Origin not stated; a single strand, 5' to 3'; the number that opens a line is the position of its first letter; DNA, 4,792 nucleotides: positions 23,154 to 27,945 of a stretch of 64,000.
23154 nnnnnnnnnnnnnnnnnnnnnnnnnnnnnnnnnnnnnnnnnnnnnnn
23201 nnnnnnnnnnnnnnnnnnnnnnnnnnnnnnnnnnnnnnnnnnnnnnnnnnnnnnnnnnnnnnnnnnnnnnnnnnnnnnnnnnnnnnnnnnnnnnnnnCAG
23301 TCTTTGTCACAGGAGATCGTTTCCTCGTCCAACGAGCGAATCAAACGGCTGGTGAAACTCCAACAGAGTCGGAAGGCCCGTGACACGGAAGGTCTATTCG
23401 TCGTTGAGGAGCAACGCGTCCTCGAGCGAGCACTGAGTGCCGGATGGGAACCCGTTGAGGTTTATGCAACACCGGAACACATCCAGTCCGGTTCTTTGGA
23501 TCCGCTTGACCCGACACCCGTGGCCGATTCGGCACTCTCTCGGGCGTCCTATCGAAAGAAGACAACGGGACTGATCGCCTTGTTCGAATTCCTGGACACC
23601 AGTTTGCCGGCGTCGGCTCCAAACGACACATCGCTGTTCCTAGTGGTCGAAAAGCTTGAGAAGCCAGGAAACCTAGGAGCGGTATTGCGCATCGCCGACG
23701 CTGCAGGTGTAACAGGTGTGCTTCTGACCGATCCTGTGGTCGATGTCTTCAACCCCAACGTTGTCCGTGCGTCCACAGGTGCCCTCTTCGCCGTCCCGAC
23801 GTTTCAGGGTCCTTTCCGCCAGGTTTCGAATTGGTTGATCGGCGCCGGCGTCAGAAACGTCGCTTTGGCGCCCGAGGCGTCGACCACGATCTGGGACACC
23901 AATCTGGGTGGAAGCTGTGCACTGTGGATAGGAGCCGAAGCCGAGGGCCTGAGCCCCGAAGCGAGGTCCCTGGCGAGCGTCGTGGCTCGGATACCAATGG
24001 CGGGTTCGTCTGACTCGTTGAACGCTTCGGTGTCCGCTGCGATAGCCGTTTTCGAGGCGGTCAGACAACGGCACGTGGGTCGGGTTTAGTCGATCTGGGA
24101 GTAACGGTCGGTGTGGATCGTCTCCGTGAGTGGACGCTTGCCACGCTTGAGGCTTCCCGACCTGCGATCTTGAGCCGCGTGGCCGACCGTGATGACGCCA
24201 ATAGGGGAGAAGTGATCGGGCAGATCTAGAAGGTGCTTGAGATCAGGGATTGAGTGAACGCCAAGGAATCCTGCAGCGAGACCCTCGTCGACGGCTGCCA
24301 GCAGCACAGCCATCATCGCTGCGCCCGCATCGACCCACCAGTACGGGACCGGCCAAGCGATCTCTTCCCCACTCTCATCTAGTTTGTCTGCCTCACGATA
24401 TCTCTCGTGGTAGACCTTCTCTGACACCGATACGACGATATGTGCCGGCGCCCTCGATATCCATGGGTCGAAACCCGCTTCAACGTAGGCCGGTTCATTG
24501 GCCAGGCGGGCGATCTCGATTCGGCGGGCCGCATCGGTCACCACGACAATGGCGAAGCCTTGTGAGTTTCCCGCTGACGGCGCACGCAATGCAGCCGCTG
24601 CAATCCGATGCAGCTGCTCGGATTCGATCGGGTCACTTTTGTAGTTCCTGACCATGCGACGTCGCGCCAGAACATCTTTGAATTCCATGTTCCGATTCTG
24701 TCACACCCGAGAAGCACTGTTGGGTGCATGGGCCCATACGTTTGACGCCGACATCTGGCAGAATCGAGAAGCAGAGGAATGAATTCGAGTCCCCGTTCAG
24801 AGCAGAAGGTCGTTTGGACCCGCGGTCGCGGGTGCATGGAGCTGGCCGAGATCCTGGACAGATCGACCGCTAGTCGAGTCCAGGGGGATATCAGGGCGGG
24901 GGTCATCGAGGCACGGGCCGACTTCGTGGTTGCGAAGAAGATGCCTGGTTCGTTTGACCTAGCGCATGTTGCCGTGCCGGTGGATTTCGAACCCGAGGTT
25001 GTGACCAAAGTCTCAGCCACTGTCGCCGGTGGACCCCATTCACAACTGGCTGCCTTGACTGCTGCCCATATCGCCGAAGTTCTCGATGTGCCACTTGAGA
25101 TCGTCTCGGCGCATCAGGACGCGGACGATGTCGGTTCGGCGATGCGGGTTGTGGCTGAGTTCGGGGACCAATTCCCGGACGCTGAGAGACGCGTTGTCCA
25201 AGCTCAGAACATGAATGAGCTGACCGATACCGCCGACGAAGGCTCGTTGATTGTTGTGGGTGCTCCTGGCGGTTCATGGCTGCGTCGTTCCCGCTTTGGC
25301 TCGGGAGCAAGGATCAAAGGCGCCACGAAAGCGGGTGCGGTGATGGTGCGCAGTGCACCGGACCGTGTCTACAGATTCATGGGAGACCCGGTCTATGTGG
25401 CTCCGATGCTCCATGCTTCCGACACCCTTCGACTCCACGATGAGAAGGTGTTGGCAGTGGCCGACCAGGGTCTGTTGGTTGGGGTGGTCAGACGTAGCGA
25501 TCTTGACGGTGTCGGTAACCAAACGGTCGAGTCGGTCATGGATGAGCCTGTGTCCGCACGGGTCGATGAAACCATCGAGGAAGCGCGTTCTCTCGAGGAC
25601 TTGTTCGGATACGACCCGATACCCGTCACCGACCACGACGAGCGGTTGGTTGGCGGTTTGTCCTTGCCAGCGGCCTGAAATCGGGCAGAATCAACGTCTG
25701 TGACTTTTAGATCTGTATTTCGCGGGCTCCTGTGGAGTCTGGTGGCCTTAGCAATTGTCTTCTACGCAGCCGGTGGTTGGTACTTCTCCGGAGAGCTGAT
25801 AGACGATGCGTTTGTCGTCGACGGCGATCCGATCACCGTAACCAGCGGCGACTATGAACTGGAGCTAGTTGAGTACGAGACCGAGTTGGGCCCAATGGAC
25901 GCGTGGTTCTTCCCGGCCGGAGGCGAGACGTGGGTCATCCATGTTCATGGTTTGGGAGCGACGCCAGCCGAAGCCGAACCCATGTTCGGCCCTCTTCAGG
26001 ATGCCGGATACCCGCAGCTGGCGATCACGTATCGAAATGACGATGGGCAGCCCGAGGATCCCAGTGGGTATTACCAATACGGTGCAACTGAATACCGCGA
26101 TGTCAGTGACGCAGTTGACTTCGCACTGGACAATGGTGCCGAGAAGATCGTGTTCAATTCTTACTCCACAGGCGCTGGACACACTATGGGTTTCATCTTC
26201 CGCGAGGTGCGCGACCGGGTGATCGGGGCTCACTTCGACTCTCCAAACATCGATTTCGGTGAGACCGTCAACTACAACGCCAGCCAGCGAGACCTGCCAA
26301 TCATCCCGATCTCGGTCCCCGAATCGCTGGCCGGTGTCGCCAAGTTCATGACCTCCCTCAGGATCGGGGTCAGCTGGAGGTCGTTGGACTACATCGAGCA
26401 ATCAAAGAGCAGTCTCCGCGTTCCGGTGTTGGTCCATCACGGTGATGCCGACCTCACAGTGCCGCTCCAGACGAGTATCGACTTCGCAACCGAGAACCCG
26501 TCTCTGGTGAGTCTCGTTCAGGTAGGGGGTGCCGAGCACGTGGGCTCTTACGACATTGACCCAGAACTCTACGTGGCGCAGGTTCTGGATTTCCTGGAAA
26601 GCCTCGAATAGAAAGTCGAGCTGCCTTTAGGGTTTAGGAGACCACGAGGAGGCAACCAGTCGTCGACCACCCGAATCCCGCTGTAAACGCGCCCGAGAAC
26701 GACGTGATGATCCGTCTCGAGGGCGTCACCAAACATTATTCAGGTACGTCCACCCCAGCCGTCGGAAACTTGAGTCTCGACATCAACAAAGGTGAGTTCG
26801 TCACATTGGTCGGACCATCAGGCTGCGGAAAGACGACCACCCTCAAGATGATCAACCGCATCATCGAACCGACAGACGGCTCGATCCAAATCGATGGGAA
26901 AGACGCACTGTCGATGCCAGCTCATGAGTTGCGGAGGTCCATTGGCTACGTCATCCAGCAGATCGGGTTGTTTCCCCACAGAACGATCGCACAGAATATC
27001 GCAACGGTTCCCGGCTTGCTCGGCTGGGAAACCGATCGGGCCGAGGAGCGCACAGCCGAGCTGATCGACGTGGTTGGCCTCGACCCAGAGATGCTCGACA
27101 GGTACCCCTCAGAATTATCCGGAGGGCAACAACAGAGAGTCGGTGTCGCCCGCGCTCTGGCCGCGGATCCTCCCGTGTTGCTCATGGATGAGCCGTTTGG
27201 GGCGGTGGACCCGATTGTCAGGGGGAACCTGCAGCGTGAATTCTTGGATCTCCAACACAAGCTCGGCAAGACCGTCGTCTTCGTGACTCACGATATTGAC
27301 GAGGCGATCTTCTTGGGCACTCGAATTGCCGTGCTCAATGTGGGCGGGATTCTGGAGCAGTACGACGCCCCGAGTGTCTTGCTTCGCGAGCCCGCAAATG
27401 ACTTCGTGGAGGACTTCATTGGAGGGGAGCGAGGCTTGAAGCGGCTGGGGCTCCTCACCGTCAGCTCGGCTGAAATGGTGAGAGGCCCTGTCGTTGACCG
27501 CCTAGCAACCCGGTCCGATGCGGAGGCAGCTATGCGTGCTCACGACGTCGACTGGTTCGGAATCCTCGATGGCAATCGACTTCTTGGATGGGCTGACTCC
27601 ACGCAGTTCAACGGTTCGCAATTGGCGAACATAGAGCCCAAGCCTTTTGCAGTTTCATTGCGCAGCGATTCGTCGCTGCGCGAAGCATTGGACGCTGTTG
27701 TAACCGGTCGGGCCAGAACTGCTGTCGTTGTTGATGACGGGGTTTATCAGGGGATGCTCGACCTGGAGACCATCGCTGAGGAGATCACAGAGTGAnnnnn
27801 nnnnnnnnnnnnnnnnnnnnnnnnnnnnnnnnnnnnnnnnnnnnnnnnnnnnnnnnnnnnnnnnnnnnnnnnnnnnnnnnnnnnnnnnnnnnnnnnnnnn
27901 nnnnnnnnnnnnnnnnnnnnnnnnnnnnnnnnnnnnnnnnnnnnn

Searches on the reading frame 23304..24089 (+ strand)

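Call 47: search_protein_families(library=pfam, proteins=[window:23304-24089:+], max_evalue=0.001)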
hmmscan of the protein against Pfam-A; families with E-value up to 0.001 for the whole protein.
window:23304-24089:+ (261 aa): 2 families
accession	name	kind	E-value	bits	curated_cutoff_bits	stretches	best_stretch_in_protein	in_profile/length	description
PF00588.24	SpoU_methylase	-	3.9e-28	98.8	29.7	1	111-249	2-141/142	SpoU rRNA Methylase family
PF22435.1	MRM3-like_sub_bind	-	1.1e-12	48.6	27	1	10-92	1-84/84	MRM3-like substrate binding domain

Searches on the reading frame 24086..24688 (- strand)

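Call 47: search_protein_families(library=pfam, proteins=[window:24086-24688:-], max_evalue=0.001)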
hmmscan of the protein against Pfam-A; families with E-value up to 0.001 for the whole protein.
window:24086-24688:- (200 aa): 2 families
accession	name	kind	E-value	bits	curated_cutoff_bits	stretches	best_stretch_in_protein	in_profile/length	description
PF00881.29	Nitroreductase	-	2.2e-24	87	23.5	1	8-170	2-167/167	Nitroreductase family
PF14512.11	TM1586_NiRdase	-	6.1e-05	23.2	27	0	24-53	158-187/215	Putative TM nitroreductase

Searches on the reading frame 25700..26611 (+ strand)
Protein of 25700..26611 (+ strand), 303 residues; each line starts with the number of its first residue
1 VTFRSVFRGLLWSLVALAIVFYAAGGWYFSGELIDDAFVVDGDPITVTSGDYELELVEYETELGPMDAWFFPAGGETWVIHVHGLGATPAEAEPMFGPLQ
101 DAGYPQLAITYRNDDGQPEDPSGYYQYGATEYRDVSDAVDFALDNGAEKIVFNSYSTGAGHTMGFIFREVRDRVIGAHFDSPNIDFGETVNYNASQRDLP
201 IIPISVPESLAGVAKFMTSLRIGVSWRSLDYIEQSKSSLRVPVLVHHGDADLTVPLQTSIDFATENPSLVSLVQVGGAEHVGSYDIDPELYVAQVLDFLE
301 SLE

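Call 50: search_protein_families(library=pfam, proteins=[window:25700-26611:+], max_evalue=0.001)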
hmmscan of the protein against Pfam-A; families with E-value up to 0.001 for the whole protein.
window:25700-26611:+ (303 aa): 1 family
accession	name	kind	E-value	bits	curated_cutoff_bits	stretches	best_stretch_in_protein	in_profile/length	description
PF12146.15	Hydrolase_4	-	3.8e-05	23.6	27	0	227-272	178-224/239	Serine aminopeptidase, S33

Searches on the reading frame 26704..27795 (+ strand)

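Call 50: search_protein_families(library=pfam, proteins=[window:26704-27795:+], max_evalue=0.001)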
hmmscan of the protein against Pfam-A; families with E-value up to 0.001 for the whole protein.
window:26704-27795:+ (363 aa): 4 families
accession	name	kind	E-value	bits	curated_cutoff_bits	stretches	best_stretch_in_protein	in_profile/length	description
PF00005.33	ABC_tran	-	1.9e-36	126.1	25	1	21-165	2-136/137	ABC transporter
PF13304.12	AAA_21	-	5.8e-06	27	27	0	134-197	234-299/304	AAA domain, putative AbiEii toxin, Type IV TA system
PF13191.12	AAA_16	-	0.00069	20.6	32.6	0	30-115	24-98/167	AAA ATPase domain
PF00571.33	CBS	-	0.00083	20.1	24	0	317-361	10-55/57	CBS domain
